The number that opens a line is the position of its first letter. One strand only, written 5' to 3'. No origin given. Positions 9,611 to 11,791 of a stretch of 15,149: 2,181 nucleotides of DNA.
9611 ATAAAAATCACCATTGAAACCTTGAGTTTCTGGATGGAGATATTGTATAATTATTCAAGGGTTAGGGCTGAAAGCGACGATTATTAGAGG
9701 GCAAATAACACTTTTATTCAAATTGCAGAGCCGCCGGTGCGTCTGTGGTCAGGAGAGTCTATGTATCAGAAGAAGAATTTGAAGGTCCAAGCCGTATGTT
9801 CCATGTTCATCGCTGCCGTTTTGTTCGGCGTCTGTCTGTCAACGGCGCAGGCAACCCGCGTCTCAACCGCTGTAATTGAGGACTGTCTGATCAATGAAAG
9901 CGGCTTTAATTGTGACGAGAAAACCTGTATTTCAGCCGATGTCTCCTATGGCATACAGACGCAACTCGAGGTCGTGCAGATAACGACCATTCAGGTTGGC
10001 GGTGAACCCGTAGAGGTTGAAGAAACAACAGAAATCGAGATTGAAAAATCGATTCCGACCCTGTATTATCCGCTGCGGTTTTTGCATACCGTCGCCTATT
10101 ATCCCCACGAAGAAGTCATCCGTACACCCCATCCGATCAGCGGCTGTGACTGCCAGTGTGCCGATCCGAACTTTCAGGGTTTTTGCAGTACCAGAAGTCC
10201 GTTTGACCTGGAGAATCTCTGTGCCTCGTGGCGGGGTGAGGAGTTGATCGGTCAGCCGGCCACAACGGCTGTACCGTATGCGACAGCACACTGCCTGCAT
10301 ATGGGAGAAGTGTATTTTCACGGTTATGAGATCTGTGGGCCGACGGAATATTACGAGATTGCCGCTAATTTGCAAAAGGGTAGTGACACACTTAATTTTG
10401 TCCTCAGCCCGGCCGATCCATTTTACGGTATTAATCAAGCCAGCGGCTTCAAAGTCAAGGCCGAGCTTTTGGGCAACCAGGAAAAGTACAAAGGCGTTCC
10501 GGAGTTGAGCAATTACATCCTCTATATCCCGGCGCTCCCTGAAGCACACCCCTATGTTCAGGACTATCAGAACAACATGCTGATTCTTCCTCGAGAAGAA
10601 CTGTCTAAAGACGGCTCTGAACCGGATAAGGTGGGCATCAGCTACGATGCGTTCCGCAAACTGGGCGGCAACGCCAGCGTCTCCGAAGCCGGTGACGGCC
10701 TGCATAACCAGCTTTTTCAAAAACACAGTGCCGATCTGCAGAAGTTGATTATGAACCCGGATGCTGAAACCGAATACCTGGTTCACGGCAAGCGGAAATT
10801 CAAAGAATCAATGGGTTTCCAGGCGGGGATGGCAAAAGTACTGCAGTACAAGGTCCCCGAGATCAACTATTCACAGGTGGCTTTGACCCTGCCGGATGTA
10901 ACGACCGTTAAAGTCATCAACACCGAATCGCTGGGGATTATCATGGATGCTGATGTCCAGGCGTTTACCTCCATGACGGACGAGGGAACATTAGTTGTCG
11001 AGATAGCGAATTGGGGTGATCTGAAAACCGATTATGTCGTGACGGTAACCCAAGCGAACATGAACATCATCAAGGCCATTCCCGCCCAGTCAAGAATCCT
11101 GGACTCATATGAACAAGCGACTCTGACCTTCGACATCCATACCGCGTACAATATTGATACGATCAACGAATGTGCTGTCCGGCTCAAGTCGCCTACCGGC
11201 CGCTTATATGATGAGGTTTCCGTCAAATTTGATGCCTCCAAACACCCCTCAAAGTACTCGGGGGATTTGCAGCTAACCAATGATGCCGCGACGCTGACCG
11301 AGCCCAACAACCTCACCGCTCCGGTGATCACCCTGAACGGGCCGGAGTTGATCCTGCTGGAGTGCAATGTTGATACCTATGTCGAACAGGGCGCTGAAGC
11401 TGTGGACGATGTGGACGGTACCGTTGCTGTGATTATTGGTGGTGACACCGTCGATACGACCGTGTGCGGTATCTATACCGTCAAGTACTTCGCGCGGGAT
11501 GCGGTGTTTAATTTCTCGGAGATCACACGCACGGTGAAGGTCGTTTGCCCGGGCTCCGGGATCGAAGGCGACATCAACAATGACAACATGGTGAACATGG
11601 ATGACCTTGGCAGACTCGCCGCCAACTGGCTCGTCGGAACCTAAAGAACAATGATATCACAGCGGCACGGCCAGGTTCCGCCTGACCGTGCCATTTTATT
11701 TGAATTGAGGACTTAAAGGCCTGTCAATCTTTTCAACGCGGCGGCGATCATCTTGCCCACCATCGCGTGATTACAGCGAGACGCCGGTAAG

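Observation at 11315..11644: The HAP2-like ectodomain has no transmembrane anchor; an Ig-like domain plus a dockerin-like tail takes its place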

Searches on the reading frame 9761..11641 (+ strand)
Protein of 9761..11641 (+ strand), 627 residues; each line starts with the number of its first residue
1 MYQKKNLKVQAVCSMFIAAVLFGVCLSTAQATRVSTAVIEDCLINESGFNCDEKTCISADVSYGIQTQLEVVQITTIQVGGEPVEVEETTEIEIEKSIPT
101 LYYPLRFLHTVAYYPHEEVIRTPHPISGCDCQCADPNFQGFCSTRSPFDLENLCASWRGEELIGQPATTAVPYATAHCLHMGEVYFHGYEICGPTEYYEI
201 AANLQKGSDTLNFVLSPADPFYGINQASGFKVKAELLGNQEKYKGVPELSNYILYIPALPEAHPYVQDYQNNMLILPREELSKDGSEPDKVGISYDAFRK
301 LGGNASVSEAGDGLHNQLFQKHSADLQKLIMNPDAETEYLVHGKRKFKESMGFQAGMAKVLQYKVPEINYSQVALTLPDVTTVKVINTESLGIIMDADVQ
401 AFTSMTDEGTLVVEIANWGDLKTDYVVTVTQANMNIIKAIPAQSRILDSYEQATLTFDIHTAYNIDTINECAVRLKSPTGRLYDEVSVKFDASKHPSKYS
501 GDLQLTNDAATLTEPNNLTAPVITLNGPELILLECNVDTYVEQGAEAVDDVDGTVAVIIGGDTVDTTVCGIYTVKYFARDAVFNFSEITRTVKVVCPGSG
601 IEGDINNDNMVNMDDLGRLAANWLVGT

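Call 5: search_protein_families(library=pfam, proteins=[window:9761-11641:+], max_evalue=1)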
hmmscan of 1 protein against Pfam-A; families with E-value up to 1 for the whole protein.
window:9761-11641:+ (627 aa): 2 families
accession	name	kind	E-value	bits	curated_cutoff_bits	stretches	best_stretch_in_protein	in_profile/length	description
PF10699.14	HAP2-GCS1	-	3e-49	168.4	27.4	1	50-496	3-471/515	Male gamete fusion factor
PF16403.11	Bact_surface_Ig-like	-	2.3e-10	40.8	27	1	523-594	1-71/71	Bacterial surface protein, Ig-like domain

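Call 6: search_solved_structures(query=window:9761-11641:+, max_evalue=1, show_alignments=3)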
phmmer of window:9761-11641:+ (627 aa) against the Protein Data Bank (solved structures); distinct sequences matched with E-value up to 1: 7.
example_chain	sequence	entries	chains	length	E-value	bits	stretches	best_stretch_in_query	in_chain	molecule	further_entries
5ow4_A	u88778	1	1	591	3e-16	62.1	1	80-493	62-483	Uncharacterized protein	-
5ow3_C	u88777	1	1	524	1.4e-11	46.6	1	34-430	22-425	Protein HAPLESS 2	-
6dbs_A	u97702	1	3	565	1.2e-10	43.5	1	228-491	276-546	Hapless 2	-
5mf1_A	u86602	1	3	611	1.4e-10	43.4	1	228-492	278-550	Fusion protein HAP2/GCS1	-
6e18_A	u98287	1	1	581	2.4e-10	42.5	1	228-492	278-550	Hapless 2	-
7s0k_A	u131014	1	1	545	8.2e-05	24.3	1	213-327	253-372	HAP2-GCS1 domain-containing protein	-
6p91_a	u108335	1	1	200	0.88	11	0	269-317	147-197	Pre-glycoprotein polyprotein GP complex,Lassa virus glycoprotein, GP2 subunit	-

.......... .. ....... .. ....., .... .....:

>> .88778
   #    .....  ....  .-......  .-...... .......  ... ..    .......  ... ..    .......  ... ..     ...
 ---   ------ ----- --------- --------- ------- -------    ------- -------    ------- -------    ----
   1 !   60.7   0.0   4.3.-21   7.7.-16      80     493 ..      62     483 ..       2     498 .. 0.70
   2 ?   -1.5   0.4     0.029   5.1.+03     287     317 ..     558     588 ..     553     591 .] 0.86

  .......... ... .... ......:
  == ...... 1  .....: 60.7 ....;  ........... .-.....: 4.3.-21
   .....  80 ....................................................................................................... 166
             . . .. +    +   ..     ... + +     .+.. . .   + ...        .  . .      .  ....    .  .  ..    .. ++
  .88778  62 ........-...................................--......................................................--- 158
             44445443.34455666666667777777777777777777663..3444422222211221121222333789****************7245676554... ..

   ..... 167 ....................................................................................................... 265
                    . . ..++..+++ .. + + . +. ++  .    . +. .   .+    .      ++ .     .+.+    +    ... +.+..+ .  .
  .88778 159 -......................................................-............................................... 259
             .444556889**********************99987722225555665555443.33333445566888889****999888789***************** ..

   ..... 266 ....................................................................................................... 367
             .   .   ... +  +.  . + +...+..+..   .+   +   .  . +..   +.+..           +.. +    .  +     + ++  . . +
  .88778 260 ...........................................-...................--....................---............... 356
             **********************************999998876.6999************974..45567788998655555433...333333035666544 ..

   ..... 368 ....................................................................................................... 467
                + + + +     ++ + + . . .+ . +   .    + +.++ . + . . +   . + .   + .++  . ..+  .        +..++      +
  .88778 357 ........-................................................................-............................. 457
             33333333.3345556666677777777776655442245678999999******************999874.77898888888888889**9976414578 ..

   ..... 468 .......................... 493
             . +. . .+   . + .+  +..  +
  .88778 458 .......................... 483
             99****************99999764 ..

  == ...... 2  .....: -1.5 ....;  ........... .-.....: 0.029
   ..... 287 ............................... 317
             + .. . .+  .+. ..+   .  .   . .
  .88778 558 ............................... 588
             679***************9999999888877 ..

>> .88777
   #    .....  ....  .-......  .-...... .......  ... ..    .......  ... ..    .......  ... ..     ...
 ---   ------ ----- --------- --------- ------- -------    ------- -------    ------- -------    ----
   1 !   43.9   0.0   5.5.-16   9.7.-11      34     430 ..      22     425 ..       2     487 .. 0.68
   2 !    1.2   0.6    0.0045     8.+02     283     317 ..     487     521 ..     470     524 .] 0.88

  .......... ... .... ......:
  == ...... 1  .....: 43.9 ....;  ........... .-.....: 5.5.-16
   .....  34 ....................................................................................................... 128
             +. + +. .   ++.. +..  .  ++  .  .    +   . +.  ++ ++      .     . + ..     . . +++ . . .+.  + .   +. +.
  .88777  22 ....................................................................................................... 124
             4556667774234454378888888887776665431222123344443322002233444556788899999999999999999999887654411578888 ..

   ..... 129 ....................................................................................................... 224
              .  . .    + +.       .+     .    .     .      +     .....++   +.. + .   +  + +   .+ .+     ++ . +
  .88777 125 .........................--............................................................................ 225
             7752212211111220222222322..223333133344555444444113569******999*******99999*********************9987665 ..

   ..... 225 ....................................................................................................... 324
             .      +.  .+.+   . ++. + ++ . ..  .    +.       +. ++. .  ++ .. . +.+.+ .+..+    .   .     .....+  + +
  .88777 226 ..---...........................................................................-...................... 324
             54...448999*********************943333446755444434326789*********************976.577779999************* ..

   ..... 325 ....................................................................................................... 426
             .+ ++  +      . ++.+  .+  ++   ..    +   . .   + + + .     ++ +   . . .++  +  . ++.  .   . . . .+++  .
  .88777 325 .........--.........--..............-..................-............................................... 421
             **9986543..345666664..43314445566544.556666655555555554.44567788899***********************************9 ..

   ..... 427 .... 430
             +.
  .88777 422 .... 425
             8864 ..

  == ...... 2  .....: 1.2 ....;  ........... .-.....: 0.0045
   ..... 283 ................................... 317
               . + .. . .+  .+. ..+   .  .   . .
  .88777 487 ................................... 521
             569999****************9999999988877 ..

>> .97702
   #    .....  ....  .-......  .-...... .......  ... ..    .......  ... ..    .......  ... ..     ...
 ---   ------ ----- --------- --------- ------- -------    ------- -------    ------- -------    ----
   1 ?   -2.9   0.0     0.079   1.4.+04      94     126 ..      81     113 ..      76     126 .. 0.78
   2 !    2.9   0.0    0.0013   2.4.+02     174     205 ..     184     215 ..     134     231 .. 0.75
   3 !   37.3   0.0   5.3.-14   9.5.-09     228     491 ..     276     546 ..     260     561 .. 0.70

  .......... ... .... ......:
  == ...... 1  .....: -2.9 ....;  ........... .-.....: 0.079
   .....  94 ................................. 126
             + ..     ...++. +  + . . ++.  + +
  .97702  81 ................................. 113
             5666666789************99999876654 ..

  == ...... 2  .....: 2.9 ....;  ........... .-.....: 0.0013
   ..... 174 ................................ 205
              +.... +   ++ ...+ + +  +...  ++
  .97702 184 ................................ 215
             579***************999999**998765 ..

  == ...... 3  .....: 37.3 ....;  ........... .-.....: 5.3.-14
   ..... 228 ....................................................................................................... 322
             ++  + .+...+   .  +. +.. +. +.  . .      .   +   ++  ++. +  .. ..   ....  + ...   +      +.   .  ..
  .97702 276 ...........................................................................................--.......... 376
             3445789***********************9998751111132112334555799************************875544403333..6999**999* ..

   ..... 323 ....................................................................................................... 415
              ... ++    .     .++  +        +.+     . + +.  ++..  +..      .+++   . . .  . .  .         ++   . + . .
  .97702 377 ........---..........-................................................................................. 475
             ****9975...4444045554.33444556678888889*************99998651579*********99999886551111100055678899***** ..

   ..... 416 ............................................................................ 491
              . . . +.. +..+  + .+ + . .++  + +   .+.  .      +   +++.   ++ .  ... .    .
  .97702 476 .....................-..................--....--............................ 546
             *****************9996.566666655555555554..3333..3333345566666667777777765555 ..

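Call 7: search_protein_families(library=ncbifam, proteins=[window:9761-11641:+], max_evalue=1)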
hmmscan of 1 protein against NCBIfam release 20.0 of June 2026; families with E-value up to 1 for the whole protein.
window:9761-11641:+ (627 aa): 0 families

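Call 11: find_homologous_proteins(query=window:9761-11641:+)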
Query window:9761-11641:+ (627 aa): 92 proteins with E <= 0.001 among 8000 candidates.
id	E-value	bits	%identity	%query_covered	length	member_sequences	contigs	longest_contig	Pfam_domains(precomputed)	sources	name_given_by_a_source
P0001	0.0e+0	1437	100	100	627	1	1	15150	PF10699.15,PF16403.12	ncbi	ncbi:MAG: immunoglobulin-like domain-containing protein [Planctomycetota bacterium]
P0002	0.0e+0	1033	75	95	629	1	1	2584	PF10699.15,PF16403.12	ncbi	-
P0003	7.1e-216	736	50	94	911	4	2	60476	PF10699.15,PF16403.12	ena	-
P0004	1.7e-201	689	53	91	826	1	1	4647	PF10699.15,PF16403.12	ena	-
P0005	2.8e-197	675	51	93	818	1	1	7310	PF10699.15,PF16403.12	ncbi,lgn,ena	-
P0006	7.9e-196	670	51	94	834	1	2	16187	PF10699.15,PF16403.12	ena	-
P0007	1.4e-185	636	51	100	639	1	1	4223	PF10699.15,PF16403.12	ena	-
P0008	1.3e-183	630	51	100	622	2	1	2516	PF10699.15,PF16403.12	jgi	-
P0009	2.3e-182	626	52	86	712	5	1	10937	PF10699.15,PF16403.12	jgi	jgi:hypothetical protein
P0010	1.1e-179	617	56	78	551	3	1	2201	PF10699.15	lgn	-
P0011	5.4e-177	608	49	90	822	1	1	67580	PF10699.15,PF16403.12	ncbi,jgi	ncbi:MAG: immunoglobulin-like domain-containing protein [Planctomycetota bacterium]|jgi:hypothetical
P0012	1.4e-172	593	49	89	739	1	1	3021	PF10699.15,PF16403.12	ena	-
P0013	5.3e-165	568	46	95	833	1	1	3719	PF10699.15,PF16403.12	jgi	jgi:hypothetical protein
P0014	4.5e-164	565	46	94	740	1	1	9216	PF10699.15,PF16403.12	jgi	jgi:hypothetical protein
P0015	8.1e-163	561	45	94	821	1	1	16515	PF10699.15,PF16403.12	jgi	jgi:hypothetical protein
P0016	1.7e-160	553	49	89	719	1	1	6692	PF10699.15,PF16403.12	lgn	-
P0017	3.0e-160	553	48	91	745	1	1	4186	PF10699.15,PF16403.12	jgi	jgi:hypothetical protein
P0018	6.0e-160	552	48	92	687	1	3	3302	PF10699.15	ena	-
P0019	4.2e-159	549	48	92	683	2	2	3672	PF10699.15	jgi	-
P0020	9.5e-156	538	50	81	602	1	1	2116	PF10699.15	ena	-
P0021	4.4e-153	529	51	78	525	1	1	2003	PF10699.15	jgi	-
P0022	9.1e-152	525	51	80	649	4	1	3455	PF10699.15,PF16403.12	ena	-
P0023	5.5e-150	519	48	79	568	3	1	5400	PF10699.15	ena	-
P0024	1.7e-149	517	50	78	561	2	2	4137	PF10699.15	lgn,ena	-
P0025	1.8e-146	507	49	77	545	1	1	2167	PF10699.15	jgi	jgi:hypothetical protein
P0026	4.4e-146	506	56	66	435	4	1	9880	PF10699.15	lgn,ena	-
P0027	4.6e-146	506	48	81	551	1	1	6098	PF10699.15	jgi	jgi:hypothetical protein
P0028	2.3e-145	503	48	81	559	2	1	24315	PF10699.15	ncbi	ncbi:MAG: hypothetical protein ACYS32_01560 [Planctomycetota bacterium]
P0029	1.3e-144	501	49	77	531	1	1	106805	PF10699.15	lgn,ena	-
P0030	4.1e-144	499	47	81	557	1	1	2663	PF10699.15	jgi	jgi:hypothetical protein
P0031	7.4e-143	495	50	77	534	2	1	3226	PF10699.15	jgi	-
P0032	2.6e-141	490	49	80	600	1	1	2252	PF10699.15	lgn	-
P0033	8.1e-138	479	46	81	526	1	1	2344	PF10699.15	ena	-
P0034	2.2e-137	477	47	81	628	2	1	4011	PF02412.24,PF10699.15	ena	-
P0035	1.0e-136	475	46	83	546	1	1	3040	PF10699.15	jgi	jgi:hypothetical protein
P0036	6.0e-136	472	49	77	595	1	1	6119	PF10699.15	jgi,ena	-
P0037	2.2e-134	467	47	81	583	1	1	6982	PF10699.15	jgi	jgi:hypothetical protein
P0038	3.3e-134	467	46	86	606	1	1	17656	PF10699.15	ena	-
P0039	5.9e-132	459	46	80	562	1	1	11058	PF10699.15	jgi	jgi:hypothetical protein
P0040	2.7e-131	457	44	82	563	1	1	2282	PF10699.15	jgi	-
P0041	3.5e-131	457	46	81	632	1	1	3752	PF02412.24,PF10699.15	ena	-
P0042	8.8e-130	452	50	76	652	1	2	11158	PF10699.15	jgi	jgi:hypothetical protein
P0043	2.3e-129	451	47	76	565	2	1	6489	PF10699.15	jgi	jgi:hypothetical protein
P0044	3.4e-129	450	45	81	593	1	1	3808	PF10699.15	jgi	jgi:hypothetical protein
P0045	4.0e-129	450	45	81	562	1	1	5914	PF10699.15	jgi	jgi:hypothetical protein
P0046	1.2e-128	448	52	66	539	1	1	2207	PF10699.15,PF16403.12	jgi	jgi:hypothetical protein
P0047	1.1e-126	442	47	75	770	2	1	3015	PF01391.24,PF10699.15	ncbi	-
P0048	1.0e-125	439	46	80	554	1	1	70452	PF10699.15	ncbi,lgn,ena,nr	ncbi:MAG: hypothetical protein FVQ85_15205 [Planctomycetes bacterium]|nr:hypothetical protein [Planc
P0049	4.2e-124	433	45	75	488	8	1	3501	PF10699.15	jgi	jgi:hypothetical protein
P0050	5.3e-124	433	45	77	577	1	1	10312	PF10699.15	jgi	jgi:hypothetical protein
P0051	6.1e-124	433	44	80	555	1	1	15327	PF10699.15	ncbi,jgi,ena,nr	ncbi:MAG: HAP2/GCS1 family protein [Phycisphaerae bacterium]|nr:HAP2/GCS1 family protein [Phycisphae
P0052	2.0e-123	431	43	83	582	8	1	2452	PF10699.15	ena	-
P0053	2.3e-123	431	43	81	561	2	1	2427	PF10699.15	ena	-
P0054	4.0e-123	430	44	82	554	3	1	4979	PF10699.15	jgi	jgi:hypothetical protein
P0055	1.1e-121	425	43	80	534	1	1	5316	PF10699.15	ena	-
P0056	3.5e-121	424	44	81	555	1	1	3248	PF10699.15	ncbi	-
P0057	2.9e-120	421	43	81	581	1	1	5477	PF10699.15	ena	-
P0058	3.0e-119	417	42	81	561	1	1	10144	PF10699.15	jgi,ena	-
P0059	1.0e-118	415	42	81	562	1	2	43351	PF10699.15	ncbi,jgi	ncbi:MAG: hypothetical protein ACYSUY_11275 [Planctomycetota bacterium]|jgi:hypothetical protein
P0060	1.6e-118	415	41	82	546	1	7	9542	PF10699.15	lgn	-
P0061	3.5e-118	414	42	81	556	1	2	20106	PF10699.15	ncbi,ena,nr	ncbi:MAG: hypothetical protein KAS23_04510 [Anaerohalosphaera sp.]|nr:hypothetical protein [Anaeroha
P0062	1.6e-117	411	42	81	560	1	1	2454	PF10699.15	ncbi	-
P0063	4.0e-117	410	42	80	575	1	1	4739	PF10699.15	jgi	jgi:hypothetical protein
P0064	6.3e-117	410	43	80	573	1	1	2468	PF10699.15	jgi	-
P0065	7.9e-117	409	44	79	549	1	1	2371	PF10699.15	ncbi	-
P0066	4.5e-115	403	43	80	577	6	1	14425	PF10699.15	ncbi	ncbi:MAG: hypothetical protein ACYTEX_17640 [Planctomycetota bacterium]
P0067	1.4e-114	402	43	80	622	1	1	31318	PF11617.14,PF10699.15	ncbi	ncbi:MopE-related protein, partial [Thermodesulfobacteriota bacterium]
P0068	3.4e-114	400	42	81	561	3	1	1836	PF10699.15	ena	-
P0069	4.6e-114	400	43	80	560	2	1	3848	PF10699.15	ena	-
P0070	3.0e-113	397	42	78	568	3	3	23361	PF10699.15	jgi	jgi:hypothetical protein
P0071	5.1e-113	397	43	77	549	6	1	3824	PF10699.15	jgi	-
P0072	6.0e-113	396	43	82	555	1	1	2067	PF10699.15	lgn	-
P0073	1.0e-112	396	43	81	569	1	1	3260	PF10699.15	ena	-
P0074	5.1e-112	393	40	78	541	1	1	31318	PF10699.15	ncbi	ncbi:hypothetical protein ACFL43_01970 [Thermodesulfobacteriota bacterium]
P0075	1.4e-111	392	43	82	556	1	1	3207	PF10699.15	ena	-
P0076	2.7e-111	391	42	78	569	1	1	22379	PF10699.15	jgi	jgi:hypothetical protein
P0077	1.9e-110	388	41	79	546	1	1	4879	PF10699.15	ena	-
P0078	1.3e-106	375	41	79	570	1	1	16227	PF10699.15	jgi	jgi:hypothetical protein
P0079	6.4e-104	367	41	73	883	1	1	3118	PF01391.24,PF10699.15,PF24269.2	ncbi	-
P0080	7.3e-104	366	52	49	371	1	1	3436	PF10699.15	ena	-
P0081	1.0e-102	363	42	74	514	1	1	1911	PF10699.15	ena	-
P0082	1.0e-102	363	40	75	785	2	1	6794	PF01391.24,PF10699.15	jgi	-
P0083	1.1e-97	346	52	53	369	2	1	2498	PF10699.15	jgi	jgi:hypothetical protein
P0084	4.5e-94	334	39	79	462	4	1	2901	PF10699.15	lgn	-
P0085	1.3e-92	329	48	52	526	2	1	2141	PF10699.15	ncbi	-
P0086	1.4e-92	329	50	53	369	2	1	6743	PF10699.15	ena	-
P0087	2.7e-92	328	51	49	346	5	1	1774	PF10699.15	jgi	jgi:hypothetical protein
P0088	2.7e-91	325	44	59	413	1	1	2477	PF10699.15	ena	-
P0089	8.4e-85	303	41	63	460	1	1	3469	PF10699.15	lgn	-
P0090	1.1e-83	300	59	38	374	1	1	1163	PF10699.15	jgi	jgi:hypothetical protein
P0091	1.6e-71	260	47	45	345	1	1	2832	PF10699.15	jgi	jgi:hypothetical protein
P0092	5.4e-59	218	42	46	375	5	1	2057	PF10699.15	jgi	-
